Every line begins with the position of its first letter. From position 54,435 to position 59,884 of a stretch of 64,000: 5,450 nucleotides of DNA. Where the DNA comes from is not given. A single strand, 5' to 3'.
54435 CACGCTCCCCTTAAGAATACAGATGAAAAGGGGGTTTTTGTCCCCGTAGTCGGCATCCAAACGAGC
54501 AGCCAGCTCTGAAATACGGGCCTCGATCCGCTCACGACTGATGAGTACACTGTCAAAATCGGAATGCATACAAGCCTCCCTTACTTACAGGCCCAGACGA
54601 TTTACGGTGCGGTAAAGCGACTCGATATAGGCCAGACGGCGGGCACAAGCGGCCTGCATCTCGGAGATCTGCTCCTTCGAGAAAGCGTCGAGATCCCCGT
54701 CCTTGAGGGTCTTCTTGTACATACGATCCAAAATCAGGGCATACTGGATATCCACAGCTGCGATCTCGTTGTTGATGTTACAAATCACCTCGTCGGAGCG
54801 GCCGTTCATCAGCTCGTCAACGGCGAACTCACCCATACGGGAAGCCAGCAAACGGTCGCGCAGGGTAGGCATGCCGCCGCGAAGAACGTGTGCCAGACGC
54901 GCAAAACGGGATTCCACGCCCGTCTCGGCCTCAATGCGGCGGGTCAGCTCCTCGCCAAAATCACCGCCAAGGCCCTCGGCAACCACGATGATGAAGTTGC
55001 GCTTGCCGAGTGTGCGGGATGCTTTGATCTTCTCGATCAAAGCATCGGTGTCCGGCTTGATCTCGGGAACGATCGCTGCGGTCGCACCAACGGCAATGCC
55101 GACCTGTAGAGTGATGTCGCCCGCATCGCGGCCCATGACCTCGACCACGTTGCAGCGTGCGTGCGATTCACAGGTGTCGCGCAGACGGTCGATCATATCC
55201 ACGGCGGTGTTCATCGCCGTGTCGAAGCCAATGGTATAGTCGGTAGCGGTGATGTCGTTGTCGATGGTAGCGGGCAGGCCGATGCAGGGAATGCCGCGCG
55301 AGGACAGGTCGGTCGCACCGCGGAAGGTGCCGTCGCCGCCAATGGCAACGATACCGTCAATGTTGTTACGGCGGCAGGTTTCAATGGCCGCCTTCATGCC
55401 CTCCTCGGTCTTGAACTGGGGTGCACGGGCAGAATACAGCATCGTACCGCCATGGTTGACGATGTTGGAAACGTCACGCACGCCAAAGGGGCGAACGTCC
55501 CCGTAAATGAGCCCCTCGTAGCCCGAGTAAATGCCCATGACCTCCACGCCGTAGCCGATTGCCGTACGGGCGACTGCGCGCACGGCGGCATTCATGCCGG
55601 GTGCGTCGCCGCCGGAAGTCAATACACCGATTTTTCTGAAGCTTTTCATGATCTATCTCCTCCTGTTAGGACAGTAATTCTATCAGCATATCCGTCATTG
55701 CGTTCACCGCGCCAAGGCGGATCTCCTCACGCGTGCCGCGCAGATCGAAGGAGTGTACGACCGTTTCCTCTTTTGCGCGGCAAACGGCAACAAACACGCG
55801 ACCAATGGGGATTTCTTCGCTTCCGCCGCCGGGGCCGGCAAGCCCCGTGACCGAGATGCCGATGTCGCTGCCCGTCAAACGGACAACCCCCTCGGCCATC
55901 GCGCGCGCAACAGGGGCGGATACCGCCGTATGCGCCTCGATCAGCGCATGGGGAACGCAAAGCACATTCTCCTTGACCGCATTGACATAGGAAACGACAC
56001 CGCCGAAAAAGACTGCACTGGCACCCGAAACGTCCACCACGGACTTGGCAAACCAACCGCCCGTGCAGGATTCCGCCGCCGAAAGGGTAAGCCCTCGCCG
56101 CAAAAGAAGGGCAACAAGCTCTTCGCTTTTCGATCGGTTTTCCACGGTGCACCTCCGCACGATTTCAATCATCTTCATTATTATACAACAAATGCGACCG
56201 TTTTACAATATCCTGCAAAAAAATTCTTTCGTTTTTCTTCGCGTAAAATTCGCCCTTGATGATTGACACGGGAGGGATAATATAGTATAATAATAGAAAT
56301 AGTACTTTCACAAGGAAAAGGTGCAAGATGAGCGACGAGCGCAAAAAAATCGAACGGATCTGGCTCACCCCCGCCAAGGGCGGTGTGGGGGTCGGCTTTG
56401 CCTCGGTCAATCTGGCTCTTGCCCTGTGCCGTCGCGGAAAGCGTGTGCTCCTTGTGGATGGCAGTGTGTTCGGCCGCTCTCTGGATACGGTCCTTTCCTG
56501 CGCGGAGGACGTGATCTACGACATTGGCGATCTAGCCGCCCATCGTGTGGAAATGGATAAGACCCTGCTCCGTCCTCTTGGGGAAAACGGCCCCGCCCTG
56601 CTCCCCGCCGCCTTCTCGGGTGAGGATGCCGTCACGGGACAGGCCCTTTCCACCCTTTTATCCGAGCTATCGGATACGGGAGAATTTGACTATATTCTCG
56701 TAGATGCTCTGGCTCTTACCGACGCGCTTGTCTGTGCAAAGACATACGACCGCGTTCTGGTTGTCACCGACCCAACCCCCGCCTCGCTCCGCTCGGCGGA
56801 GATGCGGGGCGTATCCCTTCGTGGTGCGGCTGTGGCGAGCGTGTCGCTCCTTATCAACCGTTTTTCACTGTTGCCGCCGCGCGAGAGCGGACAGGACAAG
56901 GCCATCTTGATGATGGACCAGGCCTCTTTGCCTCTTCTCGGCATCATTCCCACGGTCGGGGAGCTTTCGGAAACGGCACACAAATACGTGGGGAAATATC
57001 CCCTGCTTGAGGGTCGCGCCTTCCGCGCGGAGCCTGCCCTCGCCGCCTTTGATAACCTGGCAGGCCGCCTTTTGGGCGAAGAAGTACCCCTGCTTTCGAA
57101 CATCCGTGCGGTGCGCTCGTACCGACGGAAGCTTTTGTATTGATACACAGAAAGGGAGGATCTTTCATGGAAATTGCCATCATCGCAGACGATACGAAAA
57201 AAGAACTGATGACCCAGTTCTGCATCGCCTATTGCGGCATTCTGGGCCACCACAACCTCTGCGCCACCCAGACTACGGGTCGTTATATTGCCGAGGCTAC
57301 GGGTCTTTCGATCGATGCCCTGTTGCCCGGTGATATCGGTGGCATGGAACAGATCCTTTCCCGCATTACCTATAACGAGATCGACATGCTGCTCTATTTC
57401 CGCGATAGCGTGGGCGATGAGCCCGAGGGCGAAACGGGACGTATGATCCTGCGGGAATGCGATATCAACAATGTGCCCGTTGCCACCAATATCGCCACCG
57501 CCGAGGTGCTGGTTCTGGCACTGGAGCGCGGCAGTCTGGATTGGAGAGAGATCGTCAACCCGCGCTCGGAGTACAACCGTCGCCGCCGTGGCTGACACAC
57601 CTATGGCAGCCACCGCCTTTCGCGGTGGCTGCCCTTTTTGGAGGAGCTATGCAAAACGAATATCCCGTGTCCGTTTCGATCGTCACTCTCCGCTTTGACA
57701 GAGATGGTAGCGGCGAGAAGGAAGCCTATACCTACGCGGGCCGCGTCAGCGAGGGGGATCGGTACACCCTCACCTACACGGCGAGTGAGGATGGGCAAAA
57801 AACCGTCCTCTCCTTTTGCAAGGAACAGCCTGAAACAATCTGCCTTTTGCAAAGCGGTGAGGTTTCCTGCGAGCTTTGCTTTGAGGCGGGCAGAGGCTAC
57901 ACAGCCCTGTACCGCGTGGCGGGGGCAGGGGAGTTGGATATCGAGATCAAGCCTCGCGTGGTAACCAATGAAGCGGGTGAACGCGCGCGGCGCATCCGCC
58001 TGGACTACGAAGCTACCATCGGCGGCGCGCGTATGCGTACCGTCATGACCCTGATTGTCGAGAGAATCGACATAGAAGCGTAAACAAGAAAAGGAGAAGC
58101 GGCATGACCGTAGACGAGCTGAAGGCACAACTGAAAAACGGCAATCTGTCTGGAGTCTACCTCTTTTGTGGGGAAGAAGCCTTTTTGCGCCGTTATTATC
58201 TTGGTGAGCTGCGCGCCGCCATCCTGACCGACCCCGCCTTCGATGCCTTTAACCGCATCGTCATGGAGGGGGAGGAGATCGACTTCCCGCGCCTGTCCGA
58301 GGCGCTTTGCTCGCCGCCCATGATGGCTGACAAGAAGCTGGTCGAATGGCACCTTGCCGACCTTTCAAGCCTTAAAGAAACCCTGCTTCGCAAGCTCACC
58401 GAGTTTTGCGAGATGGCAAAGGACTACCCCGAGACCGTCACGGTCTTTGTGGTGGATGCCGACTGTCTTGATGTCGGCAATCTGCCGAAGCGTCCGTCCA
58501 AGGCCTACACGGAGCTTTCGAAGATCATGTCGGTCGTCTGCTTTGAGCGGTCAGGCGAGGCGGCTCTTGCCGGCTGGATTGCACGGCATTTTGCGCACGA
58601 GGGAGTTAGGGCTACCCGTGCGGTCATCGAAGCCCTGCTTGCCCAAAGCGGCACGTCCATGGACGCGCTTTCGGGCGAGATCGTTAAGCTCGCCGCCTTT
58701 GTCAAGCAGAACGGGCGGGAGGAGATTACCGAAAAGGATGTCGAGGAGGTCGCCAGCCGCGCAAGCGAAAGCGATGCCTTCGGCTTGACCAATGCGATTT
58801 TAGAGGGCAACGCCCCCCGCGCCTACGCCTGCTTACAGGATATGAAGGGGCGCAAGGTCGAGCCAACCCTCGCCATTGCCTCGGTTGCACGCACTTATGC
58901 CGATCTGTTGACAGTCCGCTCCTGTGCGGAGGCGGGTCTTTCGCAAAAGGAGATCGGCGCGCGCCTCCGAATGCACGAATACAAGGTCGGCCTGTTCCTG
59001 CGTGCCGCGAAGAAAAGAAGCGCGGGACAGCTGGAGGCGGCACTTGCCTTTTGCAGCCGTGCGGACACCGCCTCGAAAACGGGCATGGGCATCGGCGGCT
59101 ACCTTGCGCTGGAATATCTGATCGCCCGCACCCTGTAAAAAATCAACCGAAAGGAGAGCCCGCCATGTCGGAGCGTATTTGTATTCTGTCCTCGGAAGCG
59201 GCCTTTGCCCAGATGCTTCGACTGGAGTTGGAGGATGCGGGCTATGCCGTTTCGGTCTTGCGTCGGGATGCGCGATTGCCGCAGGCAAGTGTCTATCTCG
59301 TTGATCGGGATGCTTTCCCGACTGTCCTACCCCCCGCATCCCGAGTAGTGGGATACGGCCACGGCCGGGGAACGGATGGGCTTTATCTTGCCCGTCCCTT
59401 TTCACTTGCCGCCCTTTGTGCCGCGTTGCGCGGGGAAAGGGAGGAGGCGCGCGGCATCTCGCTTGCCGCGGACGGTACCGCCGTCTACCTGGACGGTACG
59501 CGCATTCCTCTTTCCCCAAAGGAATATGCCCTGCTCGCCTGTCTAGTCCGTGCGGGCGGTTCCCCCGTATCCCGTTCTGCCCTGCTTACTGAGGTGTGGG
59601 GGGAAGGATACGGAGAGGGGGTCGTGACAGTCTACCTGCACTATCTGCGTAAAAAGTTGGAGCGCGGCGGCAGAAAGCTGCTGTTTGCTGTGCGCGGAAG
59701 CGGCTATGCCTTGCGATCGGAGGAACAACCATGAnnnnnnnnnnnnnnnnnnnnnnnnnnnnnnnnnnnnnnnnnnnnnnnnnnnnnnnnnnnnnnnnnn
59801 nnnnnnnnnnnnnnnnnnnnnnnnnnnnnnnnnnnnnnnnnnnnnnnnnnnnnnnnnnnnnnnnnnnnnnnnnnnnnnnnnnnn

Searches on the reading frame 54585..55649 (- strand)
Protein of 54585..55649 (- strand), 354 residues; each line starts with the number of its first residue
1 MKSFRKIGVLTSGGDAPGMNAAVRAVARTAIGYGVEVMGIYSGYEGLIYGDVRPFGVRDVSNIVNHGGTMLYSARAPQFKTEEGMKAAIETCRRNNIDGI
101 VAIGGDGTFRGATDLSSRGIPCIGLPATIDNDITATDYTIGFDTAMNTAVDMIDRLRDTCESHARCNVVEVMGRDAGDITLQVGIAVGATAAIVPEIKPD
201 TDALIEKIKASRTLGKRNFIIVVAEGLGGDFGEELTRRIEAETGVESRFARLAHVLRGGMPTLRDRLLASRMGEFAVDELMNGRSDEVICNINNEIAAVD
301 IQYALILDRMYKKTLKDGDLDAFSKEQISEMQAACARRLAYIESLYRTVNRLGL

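Call 97: search_protein_families(library=pfam, proteins=[window:54585-55649:-], max_evalue=0.001)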
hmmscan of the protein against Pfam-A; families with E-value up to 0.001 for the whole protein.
window:54585-55649:- (354 aa): 3 families
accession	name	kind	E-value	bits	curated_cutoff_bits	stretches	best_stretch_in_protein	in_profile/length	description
PF00365.25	PFK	-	1.5e-102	343.1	30.9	1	6-278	1-275/277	Phosphofructokinase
PF01513.26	NAD_kinase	-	7.5e-07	29.9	25.5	1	86-127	62-104/130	ATP-NAD kinase N-terminal domain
PF00781.29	DAGK_cat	-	0.00088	19.3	23.6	0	77-114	36-73/125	Diacylglycerol kinase catalytic domain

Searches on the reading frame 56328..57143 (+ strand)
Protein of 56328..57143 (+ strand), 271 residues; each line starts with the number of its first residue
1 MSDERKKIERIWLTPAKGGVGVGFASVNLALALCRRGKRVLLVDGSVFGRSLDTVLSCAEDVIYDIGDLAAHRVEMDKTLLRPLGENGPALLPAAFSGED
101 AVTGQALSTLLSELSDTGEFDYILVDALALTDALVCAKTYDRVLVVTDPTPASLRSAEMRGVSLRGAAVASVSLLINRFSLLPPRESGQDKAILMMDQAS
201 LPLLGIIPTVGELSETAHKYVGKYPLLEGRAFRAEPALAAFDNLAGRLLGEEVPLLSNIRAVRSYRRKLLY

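Call 97: search_protein_families(library=pfam, proteins=[window:56328-57143:+], max_evalue=0.001)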
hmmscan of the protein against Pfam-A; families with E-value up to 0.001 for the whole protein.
window:56328-57143:+ (271 aa): 3 families
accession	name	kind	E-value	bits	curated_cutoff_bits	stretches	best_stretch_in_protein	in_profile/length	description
PF10609.15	ParA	-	6e-10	39.4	27.1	1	11-202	6-204/246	NUBPL iron-transfer P-loop NTPase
PF13614.12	AAA_31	-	5.3e-07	30.2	27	1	11-150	4-150/177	AAA domain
PF01656.29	CbiA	-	0.00031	21.1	25.4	0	16-46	6-36/125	CobQ/CobB/MinD/ParA nucleotide binding domain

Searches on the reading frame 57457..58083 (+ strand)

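Call 97: search_protein_families(library=pfam, proteins=[window:57457-58083:+], max_evalue=0.001)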
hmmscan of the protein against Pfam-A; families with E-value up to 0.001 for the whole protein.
window:57457-58083:+ (208 aa): 1 family
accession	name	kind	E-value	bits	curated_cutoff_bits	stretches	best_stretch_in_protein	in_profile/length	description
PF09148.16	DUF1934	-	3.9e-09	37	22.5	1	74-193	2-121/128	Domain of unknown function (DUF1934)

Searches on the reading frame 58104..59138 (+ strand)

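Call 97: search_protein_families(library=pfam, proteins=[window:58104-59138:+], max_evalue=0.001)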
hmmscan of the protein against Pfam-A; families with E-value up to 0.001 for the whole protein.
window:58104-59138:+ (344 aa): 3 families
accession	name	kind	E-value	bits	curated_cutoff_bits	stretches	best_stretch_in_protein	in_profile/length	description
PF21694.2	DNA_pol3_delta_C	-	7.2e-18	65.2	27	1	222-341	1-119/121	DNA polymerase III delta subunit, C-terminal domain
PF06144.19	DNA_pol3_delta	-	2.2e-05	24.9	21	1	19-104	1-89/124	DNA polymerase III, delta subunit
PF14840.11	DNA_pol3_delt_C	-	0.00027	21.6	27.3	1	227-337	3-112/125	Processivity clamp loader gamma complex DNA pol III C-term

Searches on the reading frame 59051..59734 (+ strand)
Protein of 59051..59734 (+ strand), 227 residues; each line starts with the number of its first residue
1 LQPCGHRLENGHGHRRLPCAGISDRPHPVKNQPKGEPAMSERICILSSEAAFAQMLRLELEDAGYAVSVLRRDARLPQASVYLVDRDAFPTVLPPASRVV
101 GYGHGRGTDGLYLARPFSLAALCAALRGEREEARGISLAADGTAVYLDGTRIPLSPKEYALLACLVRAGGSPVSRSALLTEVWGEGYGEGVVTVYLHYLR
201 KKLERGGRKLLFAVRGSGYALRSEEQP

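Call 97: search_protein_families(library=pfam, proteins=[window:59051-59734:+], max_evalue=0.001)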
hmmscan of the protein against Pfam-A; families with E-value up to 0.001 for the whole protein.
window:59051-59734:+ (227 aa): 1 family
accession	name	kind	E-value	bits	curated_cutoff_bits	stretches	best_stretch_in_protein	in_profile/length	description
PF00486.34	Trans_reg_C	-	2.1e-17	63.4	26.2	1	149-221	1-77/77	Transcriptional regulatory protein, C terminal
